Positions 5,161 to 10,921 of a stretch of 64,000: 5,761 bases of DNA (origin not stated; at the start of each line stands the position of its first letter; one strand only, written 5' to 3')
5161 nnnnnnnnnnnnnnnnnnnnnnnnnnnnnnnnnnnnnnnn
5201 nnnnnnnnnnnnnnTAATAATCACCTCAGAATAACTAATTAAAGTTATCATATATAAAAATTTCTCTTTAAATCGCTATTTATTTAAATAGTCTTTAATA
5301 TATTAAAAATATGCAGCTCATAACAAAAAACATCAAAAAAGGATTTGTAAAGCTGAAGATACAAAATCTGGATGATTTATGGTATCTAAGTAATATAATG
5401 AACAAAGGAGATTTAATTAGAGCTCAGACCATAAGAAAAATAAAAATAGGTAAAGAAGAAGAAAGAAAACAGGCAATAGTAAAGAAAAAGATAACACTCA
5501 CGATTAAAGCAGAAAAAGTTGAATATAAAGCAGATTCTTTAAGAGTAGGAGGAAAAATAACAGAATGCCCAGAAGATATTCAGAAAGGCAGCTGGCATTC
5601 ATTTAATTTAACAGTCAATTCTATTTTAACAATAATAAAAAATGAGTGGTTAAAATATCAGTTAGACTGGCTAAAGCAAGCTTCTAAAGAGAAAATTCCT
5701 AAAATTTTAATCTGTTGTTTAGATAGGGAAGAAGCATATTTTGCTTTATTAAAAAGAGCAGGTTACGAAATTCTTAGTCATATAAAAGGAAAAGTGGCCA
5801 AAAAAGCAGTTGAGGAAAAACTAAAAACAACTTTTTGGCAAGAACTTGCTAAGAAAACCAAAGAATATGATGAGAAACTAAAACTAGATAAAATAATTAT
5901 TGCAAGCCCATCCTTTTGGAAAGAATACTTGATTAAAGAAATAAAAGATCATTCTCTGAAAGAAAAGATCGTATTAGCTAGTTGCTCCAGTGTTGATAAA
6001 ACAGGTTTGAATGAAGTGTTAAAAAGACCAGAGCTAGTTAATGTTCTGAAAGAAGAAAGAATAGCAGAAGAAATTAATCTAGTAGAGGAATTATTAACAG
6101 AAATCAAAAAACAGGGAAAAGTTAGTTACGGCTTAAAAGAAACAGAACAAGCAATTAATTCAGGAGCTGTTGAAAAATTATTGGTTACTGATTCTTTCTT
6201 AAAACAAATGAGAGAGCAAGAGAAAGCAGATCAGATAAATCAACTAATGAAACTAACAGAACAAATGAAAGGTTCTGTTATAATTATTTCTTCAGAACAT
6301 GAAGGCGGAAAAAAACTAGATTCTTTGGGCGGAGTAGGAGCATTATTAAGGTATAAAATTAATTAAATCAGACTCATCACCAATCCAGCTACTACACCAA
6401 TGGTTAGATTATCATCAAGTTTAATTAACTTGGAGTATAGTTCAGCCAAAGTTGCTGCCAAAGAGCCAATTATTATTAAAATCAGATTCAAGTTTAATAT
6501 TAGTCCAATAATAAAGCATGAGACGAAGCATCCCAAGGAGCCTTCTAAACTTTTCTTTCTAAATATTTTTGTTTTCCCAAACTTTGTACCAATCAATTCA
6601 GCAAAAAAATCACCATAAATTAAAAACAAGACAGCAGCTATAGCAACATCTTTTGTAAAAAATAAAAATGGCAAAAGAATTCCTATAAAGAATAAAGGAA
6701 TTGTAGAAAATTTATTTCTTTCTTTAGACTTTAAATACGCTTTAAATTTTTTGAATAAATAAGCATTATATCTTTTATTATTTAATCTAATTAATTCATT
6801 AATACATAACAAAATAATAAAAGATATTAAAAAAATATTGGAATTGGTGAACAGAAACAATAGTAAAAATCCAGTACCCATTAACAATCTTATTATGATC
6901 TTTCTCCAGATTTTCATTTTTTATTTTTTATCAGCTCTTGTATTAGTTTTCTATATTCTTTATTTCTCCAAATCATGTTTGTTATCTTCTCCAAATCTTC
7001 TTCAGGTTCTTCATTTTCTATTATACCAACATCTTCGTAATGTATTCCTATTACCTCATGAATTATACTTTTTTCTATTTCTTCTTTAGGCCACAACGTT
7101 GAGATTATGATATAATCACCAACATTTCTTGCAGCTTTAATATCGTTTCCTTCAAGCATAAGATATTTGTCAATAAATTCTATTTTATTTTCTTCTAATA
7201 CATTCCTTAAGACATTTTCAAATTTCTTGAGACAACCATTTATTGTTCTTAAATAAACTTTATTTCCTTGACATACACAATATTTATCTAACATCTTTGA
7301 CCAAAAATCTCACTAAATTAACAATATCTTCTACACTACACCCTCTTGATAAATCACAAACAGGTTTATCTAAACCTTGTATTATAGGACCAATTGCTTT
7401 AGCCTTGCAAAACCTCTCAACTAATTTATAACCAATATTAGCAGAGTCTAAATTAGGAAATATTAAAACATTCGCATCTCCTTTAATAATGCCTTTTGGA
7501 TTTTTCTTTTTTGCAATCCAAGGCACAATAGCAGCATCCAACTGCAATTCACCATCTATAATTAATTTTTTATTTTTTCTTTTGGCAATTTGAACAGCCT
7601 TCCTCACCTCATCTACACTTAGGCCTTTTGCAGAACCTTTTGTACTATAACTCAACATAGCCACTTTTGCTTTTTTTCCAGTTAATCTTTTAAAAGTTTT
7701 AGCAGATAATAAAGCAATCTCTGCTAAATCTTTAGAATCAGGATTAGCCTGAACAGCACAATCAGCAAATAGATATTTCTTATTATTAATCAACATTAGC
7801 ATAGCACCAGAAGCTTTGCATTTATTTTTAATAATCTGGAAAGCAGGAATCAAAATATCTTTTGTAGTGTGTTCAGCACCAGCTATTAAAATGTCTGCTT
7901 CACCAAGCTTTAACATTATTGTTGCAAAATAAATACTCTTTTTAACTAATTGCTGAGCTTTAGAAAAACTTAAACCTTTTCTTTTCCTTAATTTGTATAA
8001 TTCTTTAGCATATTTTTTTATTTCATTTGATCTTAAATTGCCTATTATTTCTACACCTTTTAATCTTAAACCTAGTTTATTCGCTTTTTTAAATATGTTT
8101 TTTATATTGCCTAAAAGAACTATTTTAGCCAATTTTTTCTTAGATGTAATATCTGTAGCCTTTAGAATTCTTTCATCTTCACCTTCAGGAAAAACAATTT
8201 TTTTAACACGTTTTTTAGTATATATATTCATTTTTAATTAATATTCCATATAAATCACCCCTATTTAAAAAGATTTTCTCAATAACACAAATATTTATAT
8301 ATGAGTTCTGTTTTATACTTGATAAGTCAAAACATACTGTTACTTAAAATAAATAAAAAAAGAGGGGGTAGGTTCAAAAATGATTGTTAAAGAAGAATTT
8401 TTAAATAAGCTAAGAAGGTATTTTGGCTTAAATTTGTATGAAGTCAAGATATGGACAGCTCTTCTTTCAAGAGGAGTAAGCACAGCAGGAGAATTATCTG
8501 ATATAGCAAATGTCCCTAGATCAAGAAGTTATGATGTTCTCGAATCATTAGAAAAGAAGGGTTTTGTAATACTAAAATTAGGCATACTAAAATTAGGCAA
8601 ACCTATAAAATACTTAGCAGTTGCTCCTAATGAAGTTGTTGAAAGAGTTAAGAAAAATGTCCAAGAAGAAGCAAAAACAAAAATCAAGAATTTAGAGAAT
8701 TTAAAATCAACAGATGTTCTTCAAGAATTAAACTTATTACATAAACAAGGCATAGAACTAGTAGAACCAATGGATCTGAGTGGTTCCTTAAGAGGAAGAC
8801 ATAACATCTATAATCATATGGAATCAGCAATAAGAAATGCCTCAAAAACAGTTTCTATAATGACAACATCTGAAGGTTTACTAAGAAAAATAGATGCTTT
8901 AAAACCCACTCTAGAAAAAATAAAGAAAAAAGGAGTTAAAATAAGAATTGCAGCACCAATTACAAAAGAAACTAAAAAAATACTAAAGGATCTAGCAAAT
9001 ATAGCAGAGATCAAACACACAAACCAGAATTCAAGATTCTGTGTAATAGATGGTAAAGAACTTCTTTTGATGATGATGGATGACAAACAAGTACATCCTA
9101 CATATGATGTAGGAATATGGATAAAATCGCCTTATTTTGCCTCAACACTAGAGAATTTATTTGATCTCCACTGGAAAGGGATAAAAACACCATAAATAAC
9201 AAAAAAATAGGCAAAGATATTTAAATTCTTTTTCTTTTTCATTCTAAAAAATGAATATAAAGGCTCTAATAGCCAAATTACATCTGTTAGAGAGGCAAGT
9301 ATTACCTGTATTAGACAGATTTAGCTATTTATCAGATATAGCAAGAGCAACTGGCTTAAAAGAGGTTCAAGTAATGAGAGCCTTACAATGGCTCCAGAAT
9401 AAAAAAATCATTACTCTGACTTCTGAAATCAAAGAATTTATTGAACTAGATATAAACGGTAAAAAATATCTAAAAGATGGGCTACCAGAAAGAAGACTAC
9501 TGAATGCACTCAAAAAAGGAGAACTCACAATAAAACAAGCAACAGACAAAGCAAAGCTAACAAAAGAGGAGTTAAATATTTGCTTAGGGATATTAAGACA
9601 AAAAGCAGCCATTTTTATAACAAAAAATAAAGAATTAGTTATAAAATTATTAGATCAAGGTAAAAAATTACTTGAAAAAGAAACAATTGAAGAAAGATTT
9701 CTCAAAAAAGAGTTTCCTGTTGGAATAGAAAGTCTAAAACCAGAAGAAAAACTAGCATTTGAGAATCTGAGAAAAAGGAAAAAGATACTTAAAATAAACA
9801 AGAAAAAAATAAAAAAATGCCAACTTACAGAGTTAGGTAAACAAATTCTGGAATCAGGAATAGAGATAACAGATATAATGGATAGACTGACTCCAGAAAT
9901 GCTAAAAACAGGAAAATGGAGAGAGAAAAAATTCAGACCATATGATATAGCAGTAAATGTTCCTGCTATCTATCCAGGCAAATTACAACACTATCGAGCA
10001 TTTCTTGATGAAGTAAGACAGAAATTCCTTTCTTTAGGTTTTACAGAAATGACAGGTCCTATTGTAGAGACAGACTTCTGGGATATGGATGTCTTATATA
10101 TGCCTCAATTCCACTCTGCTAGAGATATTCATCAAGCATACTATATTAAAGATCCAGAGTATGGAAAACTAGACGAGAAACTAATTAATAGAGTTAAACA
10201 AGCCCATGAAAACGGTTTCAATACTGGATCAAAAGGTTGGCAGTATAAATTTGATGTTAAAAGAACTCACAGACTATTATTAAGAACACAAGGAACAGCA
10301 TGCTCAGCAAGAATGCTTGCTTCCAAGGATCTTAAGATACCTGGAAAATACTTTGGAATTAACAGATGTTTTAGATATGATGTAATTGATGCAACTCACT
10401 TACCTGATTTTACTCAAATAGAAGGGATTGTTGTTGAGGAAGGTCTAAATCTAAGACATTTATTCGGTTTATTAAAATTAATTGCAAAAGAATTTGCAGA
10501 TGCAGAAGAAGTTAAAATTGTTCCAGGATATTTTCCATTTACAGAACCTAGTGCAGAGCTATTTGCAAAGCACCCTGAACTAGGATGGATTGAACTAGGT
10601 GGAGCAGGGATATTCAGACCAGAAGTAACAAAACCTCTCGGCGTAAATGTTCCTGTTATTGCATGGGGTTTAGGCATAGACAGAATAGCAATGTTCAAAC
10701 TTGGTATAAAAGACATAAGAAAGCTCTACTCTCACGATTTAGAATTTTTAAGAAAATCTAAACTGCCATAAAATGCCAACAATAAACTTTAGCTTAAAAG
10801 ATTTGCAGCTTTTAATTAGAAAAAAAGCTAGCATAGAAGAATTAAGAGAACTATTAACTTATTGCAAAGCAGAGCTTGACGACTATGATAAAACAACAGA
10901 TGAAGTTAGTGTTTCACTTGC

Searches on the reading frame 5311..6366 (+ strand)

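Call 29: search_protein_families(library=pfam, proteins=[window:5311-6366:+], max_evalue=0.00001)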
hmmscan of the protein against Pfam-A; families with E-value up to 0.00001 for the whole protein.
window:5311-6366:+ (351 aa): 3 families
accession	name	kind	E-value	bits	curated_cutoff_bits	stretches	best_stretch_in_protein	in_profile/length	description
PF03463.20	eRF1_1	-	1.2e-25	90.4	23.8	1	1-124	1-122/123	eRF1 domain 1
PF03465.20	eRF1_3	-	1.4e-25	90.3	25.8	1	251-350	1-106/106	eRF1 domain 3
PF03464.20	eRF1_2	-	3e-10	41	27.1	1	134-242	4-127/133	eRF1 domain 2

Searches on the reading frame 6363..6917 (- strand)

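Call 29: search_protein_families(library=pfam, proteins=[window:6363-6917:-], max_evalue=0.00001)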
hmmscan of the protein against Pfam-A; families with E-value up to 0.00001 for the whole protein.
window:6363-6917:- (184 aa): 0 families

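Call 34: search_protein_families(library=pfam, proteins=[window:6363-6917:-], max_evalue=0.05)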
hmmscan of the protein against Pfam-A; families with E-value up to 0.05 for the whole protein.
window:6363-6917:- (184 aa): 1 family
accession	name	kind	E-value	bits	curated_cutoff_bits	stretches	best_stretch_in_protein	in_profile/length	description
PF01148.25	CTP_transf_1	-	3e-05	24.5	24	1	65-148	103-196/264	Cytidylyltransferase family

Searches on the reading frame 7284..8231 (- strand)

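Call 29: search_protein_families(library=pfam, proteins=[window:7284-8231:-], max_evalue=0.00001)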
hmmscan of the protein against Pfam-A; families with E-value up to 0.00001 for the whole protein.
window:7284-8231:- (315 aa): 1 family
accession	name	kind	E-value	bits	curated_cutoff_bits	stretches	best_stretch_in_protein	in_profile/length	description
PF01515.24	PTA_PTB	-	2.3e-114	382.5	24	1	6-307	11-315/319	Phosphate acetyl/butaryl transferase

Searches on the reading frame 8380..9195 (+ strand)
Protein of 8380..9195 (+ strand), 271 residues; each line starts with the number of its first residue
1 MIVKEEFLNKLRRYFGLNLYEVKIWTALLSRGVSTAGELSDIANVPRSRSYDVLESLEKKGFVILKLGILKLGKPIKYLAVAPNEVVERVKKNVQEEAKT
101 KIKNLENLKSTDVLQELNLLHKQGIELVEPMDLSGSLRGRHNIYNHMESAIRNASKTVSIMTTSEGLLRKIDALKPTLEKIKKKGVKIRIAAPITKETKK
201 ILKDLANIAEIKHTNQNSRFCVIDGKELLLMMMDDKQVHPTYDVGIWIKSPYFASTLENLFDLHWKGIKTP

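Call 29: search_protein_families(library=pfam, proteins=[window:8380-9195:+], max_evalue=0.00001)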
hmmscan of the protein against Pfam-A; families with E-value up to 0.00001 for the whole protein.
window:8380-9195:+ (271 aa): 2 families
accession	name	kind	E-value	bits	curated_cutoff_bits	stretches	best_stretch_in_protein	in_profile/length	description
PF01978.25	TrmB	-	3.3e-17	62.5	25.6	1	14-83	3-67/68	Sugar-specific transcriptional regulator TrmB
PF11495.14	Regulator_TrmB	-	6.7e-06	26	22.2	0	138-265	6-129/233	Archaeal transcriptional regulator TrmB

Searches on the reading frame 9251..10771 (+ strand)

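Call 29: search_protein_families(library=pfam, proteins=[window:9251-10771:+], max_evalue=0.00001)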
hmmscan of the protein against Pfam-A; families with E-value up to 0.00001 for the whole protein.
window:9251-10771:+ (506 aa): 2 families
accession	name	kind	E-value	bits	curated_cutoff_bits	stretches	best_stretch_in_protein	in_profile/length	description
PF01409.25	tRNA-synt_2d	-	2.7e-81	273.1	19.8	1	231-502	2-245/246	tRNA synthetases class II core domain (F)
PF00152.25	tRNA-synt_2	-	2.6e-06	27.2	25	0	366-391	93-118/308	tRNA synthetases class II (D, K and N)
